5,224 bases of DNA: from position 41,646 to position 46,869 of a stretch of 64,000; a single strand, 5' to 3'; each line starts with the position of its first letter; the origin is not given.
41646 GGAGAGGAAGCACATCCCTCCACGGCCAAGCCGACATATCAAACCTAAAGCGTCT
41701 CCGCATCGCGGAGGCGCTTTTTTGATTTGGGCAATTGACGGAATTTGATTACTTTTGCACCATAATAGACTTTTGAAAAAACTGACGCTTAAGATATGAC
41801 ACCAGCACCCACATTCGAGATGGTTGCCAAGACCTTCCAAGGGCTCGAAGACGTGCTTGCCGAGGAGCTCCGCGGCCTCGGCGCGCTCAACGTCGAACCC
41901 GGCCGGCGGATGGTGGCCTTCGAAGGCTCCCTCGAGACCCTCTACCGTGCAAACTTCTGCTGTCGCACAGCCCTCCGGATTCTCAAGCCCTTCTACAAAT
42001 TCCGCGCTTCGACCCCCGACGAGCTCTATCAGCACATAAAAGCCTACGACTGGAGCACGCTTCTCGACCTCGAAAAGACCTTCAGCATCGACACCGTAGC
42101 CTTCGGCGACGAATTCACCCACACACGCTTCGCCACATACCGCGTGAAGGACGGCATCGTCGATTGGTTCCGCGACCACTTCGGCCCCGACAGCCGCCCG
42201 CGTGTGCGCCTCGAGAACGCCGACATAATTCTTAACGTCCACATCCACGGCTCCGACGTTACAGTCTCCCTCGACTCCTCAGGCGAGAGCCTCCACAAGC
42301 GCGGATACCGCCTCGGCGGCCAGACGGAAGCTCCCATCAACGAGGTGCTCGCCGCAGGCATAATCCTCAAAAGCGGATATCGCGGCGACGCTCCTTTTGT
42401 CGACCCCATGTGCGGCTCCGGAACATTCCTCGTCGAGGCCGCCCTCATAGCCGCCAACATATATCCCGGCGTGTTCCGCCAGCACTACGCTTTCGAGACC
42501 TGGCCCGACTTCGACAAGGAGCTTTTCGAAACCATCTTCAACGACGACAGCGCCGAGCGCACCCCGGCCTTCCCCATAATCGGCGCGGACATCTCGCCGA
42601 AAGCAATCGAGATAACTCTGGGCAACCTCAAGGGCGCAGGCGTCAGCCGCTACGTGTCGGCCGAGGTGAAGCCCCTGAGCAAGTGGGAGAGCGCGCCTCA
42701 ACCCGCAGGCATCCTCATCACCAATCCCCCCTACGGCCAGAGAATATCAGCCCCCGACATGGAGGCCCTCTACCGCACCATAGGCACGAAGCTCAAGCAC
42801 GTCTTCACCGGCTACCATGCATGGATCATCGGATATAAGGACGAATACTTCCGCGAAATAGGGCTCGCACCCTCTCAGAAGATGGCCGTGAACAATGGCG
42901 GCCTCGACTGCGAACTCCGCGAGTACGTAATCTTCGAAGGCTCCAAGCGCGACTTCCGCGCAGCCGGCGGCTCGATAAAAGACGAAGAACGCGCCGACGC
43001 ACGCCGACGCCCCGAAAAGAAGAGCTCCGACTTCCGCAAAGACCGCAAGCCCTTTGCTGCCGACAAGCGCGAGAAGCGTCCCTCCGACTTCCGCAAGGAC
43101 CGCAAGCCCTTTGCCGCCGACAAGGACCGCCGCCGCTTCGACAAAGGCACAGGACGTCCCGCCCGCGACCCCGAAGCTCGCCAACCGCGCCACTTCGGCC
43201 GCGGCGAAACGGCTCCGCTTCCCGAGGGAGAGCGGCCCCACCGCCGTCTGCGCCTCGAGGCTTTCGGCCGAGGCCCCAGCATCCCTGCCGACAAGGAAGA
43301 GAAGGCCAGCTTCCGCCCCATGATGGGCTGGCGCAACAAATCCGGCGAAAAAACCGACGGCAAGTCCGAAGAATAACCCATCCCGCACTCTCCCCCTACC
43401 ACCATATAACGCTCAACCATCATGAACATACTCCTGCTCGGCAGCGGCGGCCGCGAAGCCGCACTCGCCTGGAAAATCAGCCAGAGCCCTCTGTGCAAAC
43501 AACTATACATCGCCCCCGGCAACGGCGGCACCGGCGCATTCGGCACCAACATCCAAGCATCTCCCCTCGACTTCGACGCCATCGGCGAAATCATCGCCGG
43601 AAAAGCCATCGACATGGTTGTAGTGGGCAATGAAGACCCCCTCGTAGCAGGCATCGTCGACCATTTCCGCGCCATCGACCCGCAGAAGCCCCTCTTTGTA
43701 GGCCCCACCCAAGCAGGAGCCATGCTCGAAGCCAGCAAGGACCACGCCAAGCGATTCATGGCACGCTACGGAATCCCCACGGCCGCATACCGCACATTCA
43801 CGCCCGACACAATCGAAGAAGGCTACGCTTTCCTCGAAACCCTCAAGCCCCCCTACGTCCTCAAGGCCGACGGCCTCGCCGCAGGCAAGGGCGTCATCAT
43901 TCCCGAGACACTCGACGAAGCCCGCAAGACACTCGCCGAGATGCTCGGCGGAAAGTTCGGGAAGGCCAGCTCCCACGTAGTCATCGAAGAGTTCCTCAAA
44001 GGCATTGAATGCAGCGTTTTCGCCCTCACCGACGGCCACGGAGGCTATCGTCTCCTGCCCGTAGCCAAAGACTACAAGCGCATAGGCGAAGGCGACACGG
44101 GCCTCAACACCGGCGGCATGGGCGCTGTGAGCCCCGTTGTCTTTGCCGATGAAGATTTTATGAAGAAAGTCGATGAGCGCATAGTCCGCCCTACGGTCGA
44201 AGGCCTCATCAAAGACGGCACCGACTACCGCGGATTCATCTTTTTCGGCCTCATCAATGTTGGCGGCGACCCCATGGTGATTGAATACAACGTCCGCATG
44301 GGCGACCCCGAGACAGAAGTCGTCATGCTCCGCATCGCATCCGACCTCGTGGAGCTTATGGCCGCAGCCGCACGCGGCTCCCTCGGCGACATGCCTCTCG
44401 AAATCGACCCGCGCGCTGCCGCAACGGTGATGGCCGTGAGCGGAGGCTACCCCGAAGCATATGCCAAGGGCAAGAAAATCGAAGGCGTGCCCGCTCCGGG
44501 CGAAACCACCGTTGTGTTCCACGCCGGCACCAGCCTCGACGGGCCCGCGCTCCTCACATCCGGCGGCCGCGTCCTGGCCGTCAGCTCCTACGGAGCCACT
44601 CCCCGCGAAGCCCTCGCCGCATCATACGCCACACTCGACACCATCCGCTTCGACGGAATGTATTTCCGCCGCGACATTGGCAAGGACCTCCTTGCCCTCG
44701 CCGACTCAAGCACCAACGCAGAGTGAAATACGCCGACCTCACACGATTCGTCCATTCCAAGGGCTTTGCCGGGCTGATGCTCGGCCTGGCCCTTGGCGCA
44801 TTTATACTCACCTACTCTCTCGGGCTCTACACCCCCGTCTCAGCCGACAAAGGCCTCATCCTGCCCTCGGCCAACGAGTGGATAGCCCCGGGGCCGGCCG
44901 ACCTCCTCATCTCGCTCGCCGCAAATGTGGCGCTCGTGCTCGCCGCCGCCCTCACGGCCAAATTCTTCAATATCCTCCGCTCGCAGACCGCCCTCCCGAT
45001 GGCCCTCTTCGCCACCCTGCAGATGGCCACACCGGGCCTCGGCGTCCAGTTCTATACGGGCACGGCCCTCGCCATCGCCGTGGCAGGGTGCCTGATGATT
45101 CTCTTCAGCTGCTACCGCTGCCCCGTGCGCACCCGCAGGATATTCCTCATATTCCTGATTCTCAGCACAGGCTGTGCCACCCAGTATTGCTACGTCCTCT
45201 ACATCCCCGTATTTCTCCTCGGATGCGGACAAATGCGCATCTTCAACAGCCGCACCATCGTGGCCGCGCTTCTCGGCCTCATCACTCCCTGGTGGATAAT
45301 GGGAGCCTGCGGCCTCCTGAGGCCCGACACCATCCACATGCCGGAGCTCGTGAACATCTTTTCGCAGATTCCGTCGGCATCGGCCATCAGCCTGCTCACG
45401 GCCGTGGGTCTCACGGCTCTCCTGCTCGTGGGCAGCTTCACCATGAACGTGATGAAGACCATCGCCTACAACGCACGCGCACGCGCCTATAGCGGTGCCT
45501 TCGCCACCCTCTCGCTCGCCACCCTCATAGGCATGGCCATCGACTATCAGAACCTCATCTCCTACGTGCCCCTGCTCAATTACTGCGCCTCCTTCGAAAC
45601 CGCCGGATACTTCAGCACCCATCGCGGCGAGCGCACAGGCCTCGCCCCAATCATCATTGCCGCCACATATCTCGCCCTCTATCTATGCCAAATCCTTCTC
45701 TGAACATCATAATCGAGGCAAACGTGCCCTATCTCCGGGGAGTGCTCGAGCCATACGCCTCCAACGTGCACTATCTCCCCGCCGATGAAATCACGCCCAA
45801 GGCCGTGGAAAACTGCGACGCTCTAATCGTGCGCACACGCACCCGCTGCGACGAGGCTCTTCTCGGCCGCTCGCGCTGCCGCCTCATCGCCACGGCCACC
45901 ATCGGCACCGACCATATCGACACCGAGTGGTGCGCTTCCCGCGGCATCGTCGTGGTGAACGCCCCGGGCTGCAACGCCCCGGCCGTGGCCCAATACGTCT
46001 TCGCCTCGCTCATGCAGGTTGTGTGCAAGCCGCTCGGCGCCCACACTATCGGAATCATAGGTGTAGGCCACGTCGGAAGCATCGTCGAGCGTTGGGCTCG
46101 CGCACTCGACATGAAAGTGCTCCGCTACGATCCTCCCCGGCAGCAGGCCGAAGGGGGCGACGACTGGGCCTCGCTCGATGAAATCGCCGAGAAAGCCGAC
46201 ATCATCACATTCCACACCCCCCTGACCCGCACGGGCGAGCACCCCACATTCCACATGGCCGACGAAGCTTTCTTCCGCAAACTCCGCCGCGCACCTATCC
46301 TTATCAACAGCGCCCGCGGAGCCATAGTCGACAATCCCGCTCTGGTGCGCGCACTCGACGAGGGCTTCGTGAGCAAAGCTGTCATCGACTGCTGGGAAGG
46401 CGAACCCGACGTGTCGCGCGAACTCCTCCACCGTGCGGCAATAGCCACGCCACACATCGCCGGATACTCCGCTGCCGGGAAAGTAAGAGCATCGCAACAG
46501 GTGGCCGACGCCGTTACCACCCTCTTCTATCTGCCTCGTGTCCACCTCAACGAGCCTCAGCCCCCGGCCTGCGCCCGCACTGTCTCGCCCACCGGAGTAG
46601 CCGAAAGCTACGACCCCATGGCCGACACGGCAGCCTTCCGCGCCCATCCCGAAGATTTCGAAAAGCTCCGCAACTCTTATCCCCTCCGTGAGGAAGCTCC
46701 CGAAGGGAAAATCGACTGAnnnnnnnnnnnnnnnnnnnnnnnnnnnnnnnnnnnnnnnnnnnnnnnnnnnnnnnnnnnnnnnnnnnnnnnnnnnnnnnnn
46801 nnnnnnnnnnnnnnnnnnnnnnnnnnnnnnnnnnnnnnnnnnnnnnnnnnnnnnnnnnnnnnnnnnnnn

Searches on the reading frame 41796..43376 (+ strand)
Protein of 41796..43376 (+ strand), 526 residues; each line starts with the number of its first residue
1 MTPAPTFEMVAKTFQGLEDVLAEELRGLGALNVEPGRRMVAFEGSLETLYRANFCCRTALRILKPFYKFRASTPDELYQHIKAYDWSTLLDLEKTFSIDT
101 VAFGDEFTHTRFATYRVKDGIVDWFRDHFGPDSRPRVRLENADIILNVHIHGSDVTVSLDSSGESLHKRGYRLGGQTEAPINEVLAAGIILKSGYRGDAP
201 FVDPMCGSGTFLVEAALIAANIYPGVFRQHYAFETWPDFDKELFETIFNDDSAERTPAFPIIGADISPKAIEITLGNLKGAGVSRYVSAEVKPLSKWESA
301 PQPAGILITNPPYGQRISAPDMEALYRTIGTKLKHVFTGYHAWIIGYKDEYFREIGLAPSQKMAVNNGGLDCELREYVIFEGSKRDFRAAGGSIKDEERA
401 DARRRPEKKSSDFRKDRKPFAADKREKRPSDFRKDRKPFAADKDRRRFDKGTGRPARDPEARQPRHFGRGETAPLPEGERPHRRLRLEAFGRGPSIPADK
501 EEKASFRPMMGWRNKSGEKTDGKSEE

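Call 60: search_protein_families(library=pfam, proteins=[window:41796-43376:+], max_evalue=0.00001)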
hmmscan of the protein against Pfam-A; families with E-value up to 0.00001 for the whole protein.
window:41796-43376:+ (526 aa): 3 families
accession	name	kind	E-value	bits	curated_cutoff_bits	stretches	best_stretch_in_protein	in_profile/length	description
PF01170.24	UPF0020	-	7.2e-38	130.7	22.3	1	169-374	1-195/197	RMKL-like, methyltransferase domain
PF22020.1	RlmL_1st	-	6.5e-17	61.7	27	1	8-63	1-55/55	RlmL ferredoxin-like domain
PF02926.22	THUMP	-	1.3e-16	61.2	20.6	1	72-160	2-84/84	THUMP domain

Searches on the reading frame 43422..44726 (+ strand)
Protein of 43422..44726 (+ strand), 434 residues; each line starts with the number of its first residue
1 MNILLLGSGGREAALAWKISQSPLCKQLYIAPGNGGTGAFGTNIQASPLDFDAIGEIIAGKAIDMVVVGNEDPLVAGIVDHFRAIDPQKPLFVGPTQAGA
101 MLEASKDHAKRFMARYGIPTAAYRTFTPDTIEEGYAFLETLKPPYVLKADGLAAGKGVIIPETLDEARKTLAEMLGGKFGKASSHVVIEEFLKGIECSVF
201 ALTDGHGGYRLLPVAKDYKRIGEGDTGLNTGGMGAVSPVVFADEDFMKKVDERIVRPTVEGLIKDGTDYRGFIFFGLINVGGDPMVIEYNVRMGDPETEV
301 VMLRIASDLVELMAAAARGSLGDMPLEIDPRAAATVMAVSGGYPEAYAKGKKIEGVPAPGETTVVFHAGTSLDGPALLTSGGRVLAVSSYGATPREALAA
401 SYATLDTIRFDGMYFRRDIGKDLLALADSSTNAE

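Call 60: search_protein_families(library=pfam, proteins=[window:43422-44726:+], max_evalue=0.00001)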
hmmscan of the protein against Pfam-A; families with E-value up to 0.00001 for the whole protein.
window:43422-44726:+ (434 aa): 3 families
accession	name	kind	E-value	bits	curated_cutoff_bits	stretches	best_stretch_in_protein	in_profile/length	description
PF01071.24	GARS_A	-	1.5e-64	217.9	27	1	104-298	1-194/194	Phosphoribosylglycinamide synthetase, ATP-grasp (A) domain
PF02844.21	GARS_N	-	3e-30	105.3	29.5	1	1-103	1-100/100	Phosphoribosylglycinamide synthetase, N domain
PF02843.22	GARS_C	-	5.6e-28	97.6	34.8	1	333-421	1-91/92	Phosphoribosylglycinamide synthetase, C domain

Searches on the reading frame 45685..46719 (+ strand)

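Call 60: search_protein_families(library=pfam, proteins=[window:45685-46719:+], max_evalue=0.00001)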
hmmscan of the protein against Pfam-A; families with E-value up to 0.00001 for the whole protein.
window:45685-46719:+ (344 aa): 2 families
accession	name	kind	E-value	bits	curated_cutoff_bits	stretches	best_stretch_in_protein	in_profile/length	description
PF02826.25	2-Hacid_dh_C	-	3.7e-34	118.1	25.1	1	114-259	31-178/178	D-isomer specific 2-hydroxyacid dehydrogenase, NAD binding domain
PF00389.36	2-Hacid_dh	-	2.6e-21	76.2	24.6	1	32-279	28-122/134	D-isomer specific 2-hydroxyacid dehydrogenase, catalytic domain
